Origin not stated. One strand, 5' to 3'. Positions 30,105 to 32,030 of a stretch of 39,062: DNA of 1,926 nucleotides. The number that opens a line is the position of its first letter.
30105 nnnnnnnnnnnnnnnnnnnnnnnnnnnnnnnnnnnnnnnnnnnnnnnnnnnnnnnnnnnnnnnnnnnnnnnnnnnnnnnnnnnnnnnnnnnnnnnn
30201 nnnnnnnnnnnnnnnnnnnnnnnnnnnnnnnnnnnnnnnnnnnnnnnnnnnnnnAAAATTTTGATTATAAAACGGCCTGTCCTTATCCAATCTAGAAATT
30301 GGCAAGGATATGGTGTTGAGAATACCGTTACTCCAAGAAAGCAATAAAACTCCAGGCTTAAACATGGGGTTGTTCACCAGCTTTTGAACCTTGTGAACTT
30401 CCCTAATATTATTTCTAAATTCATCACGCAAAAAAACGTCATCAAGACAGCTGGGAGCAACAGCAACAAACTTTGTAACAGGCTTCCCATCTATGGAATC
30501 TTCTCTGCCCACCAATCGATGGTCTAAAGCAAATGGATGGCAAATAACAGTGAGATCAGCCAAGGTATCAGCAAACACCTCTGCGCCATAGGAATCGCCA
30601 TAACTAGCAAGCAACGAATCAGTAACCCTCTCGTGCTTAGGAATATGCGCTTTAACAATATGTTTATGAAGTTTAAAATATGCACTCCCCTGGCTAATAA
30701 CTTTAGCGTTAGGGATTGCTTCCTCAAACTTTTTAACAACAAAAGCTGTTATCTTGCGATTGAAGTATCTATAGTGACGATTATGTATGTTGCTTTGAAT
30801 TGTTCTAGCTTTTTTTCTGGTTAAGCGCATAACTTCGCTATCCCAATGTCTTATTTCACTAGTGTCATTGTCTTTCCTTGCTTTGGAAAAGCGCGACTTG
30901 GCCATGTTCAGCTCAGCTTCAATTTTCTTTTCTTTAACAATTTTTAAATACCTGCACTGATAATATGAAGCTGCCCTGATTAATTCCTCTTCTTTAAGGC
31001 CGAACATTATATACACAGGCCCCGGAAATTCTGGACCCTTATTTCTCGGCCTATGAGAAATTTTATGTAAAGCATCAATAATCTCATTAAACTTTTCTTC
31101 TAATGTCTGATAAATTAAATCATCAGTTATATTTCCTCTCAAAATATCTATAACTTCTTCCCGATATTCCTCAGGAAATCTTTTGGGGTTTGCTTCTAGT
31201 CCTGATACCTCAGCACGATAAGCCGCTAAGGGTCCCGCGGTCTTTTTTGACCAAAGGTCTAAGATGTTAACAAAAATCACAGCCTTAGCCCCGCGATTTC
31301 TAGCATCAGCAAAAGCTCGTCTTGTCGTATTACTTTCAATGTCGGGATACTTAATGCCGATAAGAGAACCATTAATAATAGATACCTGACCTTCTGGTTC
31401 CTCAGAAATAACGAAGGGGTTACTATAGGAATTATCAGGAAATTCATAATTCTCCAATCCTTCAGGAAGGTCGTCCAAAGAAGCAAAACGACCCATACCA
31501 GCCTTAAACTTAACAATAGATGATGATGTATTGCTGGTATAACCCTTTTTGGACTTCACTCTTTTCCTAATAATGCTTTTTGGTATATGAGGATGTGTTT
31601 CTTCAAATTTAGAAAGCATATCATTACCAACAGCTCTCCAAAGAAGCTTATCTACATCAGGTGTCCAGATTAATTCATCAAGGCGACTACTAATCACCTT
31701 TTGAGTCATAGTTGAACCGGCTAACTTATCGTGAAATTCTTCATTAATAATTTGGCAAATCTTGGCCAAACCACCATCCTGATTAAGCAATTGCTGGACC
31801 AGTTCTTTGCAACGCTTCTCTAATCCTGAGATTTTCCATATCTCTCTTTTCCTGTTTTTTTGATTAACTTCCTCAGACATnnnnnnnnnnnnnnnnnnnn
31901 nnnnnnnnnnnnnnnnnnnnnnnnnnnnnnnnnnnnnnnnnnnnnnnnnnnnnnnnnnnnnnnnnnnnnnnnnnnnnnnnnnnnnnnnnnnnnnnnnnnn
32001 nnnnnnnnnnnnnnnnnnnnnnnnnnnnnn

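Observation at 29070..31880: Giant protein with SANT/Myb-like head and tandem dead and live metallophosphoesterase-like halves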

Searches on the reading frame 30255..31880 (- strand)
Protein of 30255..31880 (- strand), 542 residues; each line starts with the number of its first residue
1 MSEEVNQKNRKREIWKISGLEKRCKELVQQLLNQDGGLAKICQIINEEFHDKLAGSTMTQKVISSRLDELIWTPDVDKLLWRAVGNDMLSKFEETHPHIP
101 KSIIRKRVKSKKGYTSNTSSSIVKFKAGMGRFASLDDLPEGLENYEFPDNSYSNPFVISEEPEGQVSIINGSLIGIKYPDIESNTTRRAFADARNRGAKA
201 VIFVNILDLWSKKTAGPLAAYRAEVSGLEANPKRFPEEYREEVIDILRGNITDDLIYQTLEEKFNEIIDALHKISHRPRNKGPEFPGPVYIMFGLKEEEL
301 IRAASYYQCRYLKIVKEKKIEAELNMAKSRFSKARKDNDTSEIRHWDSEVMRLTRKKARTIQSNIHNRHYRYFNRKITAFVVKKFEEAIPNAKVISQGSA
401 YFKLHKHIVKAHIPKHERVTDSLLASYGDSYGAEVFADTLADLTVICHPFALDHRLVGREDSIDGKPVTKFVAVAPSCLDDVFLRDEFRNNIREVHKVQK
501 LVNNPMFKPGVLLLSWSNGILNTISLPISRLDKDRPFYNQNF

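Call 55: predict_structure(alignment_id=A3)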
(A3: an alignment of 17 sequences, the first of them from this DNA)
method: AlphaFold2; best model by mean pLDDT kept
length: 542 residues; sequences in the alignment: 17
mean_pLDDT: 77.7   pTM: 0.71
mean pLDDT of the five models: 77.7, 76.1, 75.3, 74.2, 71.5
residues with pLDDT >= 90: 152; 70-90: 241; 50-70: 94; < 50: 55
segments of 3 or more residues with pLDDT < 50: 1-10, 113-128, 211-217, 225-228, 251-256, 534-542
pLDDT, mean of each block of 10 residues (from residue 1): 43 76 90 88 90 81 87 85 75 88 83 43 43 74 86 93 95 72 87 93 85 45 50 67 64 49 83 85 93 87 80 79 91 93 94 84 64 89 94 94 94 74 59 67 88 66 60 88 80 71 87 91 89 50 32
secondary structure, 60 per line:
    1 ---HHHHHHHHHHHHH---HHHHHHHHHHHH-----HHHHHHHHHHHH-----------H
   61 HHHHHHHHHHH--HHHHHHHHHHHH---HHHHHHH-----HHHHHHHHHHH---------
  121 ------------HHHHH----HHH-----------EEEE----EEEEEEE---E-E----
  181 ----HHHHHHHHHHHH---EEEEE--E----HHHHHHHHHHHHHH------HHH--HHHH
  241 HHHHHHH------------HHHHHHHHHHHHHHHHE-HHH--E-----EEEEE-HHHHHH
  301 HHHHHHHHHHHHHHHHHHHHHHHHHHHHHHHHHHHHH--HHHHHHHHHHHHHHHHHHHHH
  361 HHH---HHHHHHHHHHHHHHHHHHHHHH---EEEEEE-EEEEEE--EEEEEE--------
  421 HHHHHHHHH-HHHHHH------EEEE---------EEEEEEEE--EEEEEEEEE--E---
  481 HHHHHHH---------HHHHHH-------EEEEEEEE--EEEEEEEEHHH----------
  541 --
elements in order: H4-16 H20-31 H37-48 H60-71 H74-85 H89-95 H101-111 H133-137 E156-159 E164-170 H185-196 E200-204 H212-225 H237-247 H260-275 E289-293 H295-337 H340-363 H367-388 E392-397 E399-404 E407-412 H421-429 H431-436 E443-446 E456-463 E466-474 H481-487 H497-502 E510-517 E520-527

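Call 57: fold_search(model_id=the predicted structure, library=pdb)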
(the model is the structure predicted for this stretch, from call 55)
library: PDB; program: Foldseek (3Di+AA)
matches with E <= 10: 246; with E <= 0.001: 0
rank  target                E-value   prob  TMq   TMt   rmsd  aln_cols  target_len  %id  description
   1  9bi4_A                5.9e-03  0.98  0.23  0.25  16.6       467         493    9  cryo EM structure of dsDNA bound Mre11-Rad50 complex (released 2025-01-15)
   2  4fbw_A                1.9e-02  0.98  0.25  0.34   9.4       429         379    7  Crystal structure of an unfused Mre11-Nbs1 complex with two manganese ions per active site (released 2012-06-20)
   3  7zr1_A                2.2e-02  0.97  0.25  0.26  13.0       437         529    7  Chaetomium thermophilum Mre11-Rad50-Nbs1 complex bound to ATPyS (composite structure) (released 2023-01-11)
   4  4fbk_B                2.3e-02  0.96  0.25  0.32  12.2       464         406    7  Crystal structure of a covalently fused Nbs1-Mre11 complex with one manganese ion per active site (released 2012-06-20)
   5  4fbq_A                3.0e-02  0.89  0.24  0.29  18.2       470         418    7  Crystal structure of a covalently fused Nbs1-Mre11 complex with two manganese ions per active site (released 2012-06-20)
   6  3t1i_D                4.7e-02  0.90  0.25  0.32  13.7       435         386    8  Crystal Structure of Human Mre11: Understanding Tumorigenic Mutations (released 2011-11-30)
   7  9q9i_E                5.2e-02  0.93  0.26  0.29   8.6       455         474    6  Cryo-EM structure of human Mre11-Rad50-Nbs1 complex bound to DNA (released 2025-10-01)
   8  3t1i_B                5.4e-02  0.93  0.25  0.34   9.7       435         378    7  Crystal Structure of Human Mre11: Understanding Tumorigenic Mutations (released 2011-11-30)
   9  4fcx_B                5.4e-02  0.80  0.22  0.30  13.2       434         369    6  S.pombe Mre11 apoenzym (released 2012-06-20)
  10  3t1i_C                6.3e-02  0.93  0.26  0.34   9.7       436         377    7  Crystal Structure of Human Mre11: Understanding Tumorigenic Mutations (released 2011-11-30)
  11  9q9j_E                6.6e-02  0.85  0.25  0.28  13.6       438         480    7  Cryo-EM structure of human Mre11-Rad50-Nbs1 (MRN) complex bound to DNA and telomeric factor TRF2 fragment (438-542) (released 2025-10-01)
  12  3t1i_A                1.2e-01  0.75  0.24  0.32  11.0       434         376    8  Crystal Structure of Human Mre11: Understanding Tumorigenic Mutations (released 2011-11-30)
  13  4fbq_B                1.5e-01  0.57  0.22  0.29  15.4       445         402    9  Crystal structure of a covalently fused Nbs1-Mre11 complex with two manganese ions per active site (released 2012-06-20)
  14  8ftm_A                3.4e-01  0.25  0.12  0.10  16.6       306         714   12  Setx-ssRNA-ADP-SO4 complex (released 2023-10-25)
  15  9q9m_D                4.5e-01  0.54  0.26  0.29   9.0       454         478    7  Cryo-EM structure of human Mre11-Rad50-Nbs1 (MRN) complex bound to DNA and telomeric factor TRF2 (released 2025-10-01)
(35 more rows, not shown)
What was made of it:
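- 30264..31478 (-): N-terminal Mre11-like metallophosphoesterase-fold domain with catalytic residues replaced (residues 141-545). Pseudo-motifs are INGSLIG (31356-31376), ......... (31257-31283) and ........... (30984-31016). The N-part model (pLDDT 77.7, call 55) has Mre11 as all top 13 Foldseek PDB hits, best E 5.9e-3 and probability 0.98, then Rv0805, YmdB and calcineurin (call 57).
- On Calcineurin-like metallophosphoesterase superfamily: N-part alone: Mre11 as the top 13 hits (call 57).
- On Mre11/SbcD nuclease family: For the N-part, Mre11 is the top hit over 430-470 aligned columns, but TM-scores are 0.25-0.34 and E is 0.006-0.15 (call 57).
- Closest known: Mre11 / SbcD nucleases. Same: Both halves have the MPE sandwich fold, and Mre11 is the top structural neighbour of the N-half (call 57).
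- Fold, N-part alone: the top 13 PDB hits are all Mre11, with probability up to 0.98 (call 57).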

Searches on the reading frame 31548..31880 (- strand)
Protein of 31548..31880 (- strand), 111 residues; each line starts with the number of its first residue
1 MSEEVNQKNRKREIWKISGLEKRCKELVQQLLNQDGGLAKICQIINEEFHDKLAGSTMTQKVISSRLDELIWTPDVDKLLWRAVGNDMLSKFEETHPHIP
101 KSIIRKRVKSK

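Call 54: search_protein_families(library=pfam, proteins=[window:31548-31880:-], max_evalue=10)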
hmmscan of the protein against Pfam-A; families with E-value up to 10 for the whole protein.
window:31548-31880:- (111 aa): 1 family
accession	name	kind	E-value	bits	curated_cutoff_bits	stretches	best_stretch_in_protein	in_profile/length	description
PF18555.7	MobL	-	0.0033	17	28.5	1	8-88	180-263/383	MobL relaxases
